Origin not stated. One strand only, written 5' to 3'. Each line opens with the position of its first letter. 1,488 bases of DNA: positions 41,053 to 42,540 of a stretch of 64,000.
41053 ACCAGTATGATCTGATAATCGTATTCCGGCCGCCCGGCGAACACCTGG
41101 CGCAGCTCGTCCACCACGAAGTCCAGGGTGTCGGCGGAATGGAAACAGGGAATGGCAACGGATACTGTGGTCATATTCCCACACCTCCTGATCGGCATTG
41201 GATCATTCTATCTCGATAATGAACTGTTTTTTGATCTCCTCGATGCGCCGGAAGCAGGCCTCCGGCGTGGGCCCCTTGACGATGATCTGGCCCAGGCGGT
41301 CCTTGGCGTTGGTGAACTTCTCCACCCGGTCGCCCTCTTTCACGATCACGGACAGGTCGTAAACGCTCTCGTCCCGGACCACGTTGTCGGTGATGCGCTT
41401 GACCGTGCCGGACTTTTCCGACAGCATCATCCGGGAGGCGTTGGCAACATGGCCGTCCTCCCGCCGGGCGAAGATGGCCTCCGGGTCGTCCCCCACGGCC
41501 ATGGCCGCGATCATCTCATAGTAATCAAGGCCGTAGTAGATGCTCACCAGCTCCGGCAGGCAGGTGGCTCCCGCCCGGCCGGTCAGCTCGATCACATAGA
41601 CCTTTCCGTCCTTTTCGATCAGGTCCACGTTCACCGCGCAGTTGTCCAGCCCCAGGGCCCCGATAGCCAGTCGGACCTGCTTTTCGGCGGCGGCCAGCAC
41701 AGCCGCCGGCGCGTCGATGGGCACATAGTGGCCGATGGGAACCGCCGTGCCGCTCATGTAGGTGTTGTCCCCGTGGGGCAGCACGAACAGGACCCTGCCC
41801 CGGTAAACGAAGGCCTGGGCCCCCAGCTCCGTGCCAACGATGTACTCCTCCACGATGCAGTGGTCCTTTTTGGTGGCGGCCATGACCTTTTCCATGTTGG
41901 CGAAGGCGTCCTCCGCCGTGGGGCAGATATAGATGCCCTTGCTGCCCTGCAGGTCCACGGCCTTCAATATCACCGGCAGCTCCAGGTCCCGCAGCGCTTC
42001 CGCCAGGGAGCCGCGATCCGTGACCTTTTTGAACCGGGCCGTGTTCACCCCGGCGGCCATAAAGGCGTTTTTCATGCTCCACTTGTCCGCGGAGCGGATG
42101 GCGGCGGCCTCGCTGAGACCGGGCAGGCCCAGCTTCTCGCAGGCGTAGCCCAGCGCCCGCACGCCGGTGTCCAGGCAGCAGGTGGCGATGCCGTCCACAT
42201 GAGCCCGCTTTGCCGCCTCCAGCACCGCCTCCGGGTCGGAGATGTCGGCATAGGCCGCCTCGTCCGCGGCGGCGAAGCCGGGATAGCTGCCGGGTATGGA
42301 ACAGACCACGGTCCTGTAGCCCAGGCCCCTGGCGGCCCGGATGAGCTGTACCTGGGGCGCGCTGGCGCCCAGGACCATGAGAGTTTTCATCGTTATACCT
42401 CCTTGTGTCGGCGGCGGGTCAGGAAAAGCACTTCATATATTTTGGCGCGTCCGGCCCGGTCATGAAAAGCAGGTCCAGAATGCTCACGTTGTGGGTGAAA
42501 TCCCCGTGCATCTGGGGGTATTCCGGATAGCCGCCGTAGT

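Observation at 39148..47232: WecE transaminase + two ATP-grasp ligases + WbqC + ArnC-like GT2: candidate pathway for an amino-acylated 4-amino-6-deoxyhexose carried on undecaprenyl phosphate (an Arn-pathway analogue in a Gram-positive)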

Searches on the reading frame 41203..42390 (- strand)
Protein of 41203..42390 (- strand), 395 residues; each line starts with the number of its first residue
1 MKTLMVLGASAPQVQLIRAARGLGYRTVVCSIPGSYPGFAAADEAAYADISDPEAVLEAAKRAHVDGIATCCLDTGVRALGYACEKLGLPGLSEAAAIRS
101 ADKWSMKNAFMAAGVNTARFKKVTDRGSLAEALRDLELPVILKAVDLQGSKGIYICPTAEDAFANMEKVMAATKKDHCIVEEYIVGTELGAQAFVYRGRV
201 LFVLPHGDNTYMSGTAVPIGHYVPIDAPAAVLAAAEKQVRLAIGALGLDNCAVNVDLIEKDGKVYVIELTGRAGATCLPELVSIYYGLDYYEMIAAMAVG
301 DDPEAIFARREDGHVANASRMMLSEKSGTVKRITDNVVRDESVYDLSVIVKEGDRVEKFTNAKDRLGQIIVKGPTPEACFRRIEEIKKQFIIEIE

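Call 6: search_protein_families(library=pfam, proteins=[window:41203-42390:-], max_evalue=0.01)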
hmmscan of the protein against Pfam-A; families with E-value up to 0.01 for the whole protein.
window:41203-42390:- (395 aa): 8 families
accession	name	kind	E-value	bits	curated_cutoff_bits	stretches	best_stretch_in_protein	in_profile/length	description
PF18603.7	LAL_C2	-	1.6e-13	51.2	29.4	1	320-395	1-78/78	L-amino acid ligase C-terminal domain 2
PF01071.24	GARS_A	-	3.7e-12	46.9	27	1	101-201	1-106/194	Phosphoribosylglycinamide synthetase, ATP-grasp (A) domain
PF13535.11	ATP-grasp_4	-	1.6e-09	38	27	1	137-277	2-157/160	ATP-grasp domain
PF02222.28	ATP-grasp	-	3.9e-07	30.3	27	1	110-273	3-163/179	ATP-grasp domain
PF02655.19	ATP-grasp_3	-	6.5e-07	30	23.2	1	101-274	2-158/160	ATP-grasp domain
PF18130.6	ATPgrasp_N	-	9.7e-06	26.5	27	1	18-91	2-81/81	ATP-grasp N-terminal domain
PF02786.22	CPSase_L_D2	-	0.00031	20.8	19.8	1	102-186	1-91/211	Carbamoyl-phosphate synthase L chain, ATP binding domain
PF07478.18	Dala_Dala_lig_C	-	0.0037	17.2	24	0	113-190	5-87/204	D-ala D-ala ligase C-terminus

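Call 7: search_protein_families(library=ncbifam, proteins=[window:41203-42390:-], max_evalue=0.01)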
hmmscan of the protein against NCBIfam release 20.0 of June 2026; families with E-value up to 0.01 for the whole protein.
window:41203-42390:- (395 aa): 33 families (the best 25 are shown)
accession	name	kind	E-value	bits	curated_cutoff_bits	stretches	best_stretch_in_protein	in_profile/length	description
NF002563.0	PRK02186.1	subfamily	3.8e-29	101.5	625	1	16-395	19-397/890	argininosuccinate lyase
TIGR00877.1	purD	equivalog_domain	4.8e-14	52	288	1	49-204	49-211/425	phosphoribosylamine--glycine ligase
NF053745.1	AAntcapLigBacD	equivalog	2.6e-13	49.2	850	1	55-172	90-209/471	alanine--anticapsin ligase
NF002378.0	PRK01372.1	subfamily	8.8e-11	41.1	243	1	100-297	98-297/305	D-alanine--D-alanine ligase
NF053643.1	Ddl_archaea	equivalog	1e-10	41.1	500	1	96-276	100-275/367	putative pseudomurein biosynthesis ATP-grasp protein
NF004675.0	PRK06019.1-1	equivalog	1.3e-10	40.7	375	1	18-272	26-273/375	5-(carboxyamino)imidazole ribonucleotide synthase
NF005543.0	PRK07206.1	subfamily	2.4e-09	36.4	302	1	101-371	107-389/416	hypothetical protein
NF004676.0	PRK06019.1-2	equivalog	8.3e-09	34.9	387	1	17-184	26-187/363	5-(carboxyamino)imidazole ribonucleotide synthase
TIGR01161.1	purK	equivalog_domain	1e-08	34.9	318.4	1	16-272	14-265/362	5-(carboxyamino)imidazole ribonucleotide synthase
TIGR01142.1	purT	equivalog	2.6e-08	33.2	502.15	1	4-283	2-282/380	phosphoribosylglycinamide formyltransferase 2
TIGR01205.1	D_ala_D_alaTIGR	subfamily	1.8e-07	30.4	245.65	1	95-190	99-197/318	D-alanine--D-alanine ligase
NF004679.0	PRK06019.1-5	equivalog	5.2e-07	28.8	326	1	3-184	4-180/376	5-(carboxyamino)imidazole ribonucleotide synthase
NF006766.0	PRK09288.1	equivalog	1e-06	27.8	339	1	3-283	14-295/396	formate-dependent phosphoribosylglycinamide formyltransferase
NF003671.0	PRK05294.1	equivalog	1.6e-06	26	599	1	95-186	120-212/1058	carbamoyl-phosphate synthase large subunit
NF004677.0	PRK06019.1-3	equivalog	2.7e-06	26.4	441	1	16-184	26-187/389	5-(carboxyamino)imidazole ribonucleotide synthase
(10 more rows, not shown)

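Call 17: search_solved_structures(query=window:41203-42390:-, max_evalue=0.001)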
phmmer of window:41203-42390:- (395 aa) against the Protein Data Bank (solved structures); distinct sequences matched with E-value up to 0.001: 17.
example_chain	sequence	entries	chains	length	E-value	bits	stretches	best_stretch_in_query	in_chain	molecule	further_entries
4dim_A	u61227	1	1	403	2.6e-118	398.4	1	2-386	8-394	Phosphoribosylglycinamide synthetase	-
3wo1_A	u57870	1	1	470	2.5e-13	52.9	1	55-302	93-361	Alanine-anticapsin ligase BacD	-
3wnz_A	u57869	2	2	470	2e-12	49.9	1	55-302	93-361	Alanine-anticapsin ligase BacD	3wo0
3vmm_A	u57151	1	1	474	2e-12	49.9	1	55-302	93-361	Alanine-anticapsin ligase BacD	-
3vot_A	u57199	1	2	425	2.9e-09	39.5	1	48-333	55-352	L-amino acid ligase, BL00235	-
2yrw_A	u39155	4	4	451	3.2e-07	32.8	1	33-201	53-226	Phosphoribosylglycinamide synthetase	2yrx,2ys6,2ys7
2xcl_A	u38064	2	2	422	6.1e-07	31.9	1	29-201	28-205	PHOSPHORIBOSYLAMINE--GLYCINE LIGASE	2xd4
2yw2_A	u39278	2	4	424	6.8e-07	31.7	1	52-193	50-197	Phosphoribosylamine--glycine ligase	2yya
1vkz_A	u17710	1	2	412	1.6e-06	30.5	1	103-274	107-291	Phosphoribosylamine--glycine ligase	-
3lp8_A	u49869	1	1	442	4.4e-06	29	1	38-191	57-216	Phosphoribosylamine-glycine ligase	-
7lvo_A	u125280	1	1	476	8.4e-06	28.1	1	55-205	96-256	phosphoribosyl-glycinamide (GAR) synthetase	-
4dlk_A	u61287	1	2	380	2.8e-05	26.4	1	2-213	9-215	Phosphoribosylaminoimidazole carboxylase, ATPase subunit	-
3v4s_A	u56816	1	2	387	2.9e-05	26.3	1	2-213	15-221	Phosphoribosylaminoimidazole carboxylase, ATPase subunit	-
3q2o_A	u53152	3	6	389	2.9e-05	26.3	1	2-213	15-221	Phosphoribosylaminoimidazole carboxylase, ATPase subunit | N5-carboxyaminoimidazole ribonucleotide synthetase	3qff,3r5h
2ip4_A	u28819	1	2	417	0.00015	24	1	83-219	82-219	Phosphoribosylamine--glycine ligase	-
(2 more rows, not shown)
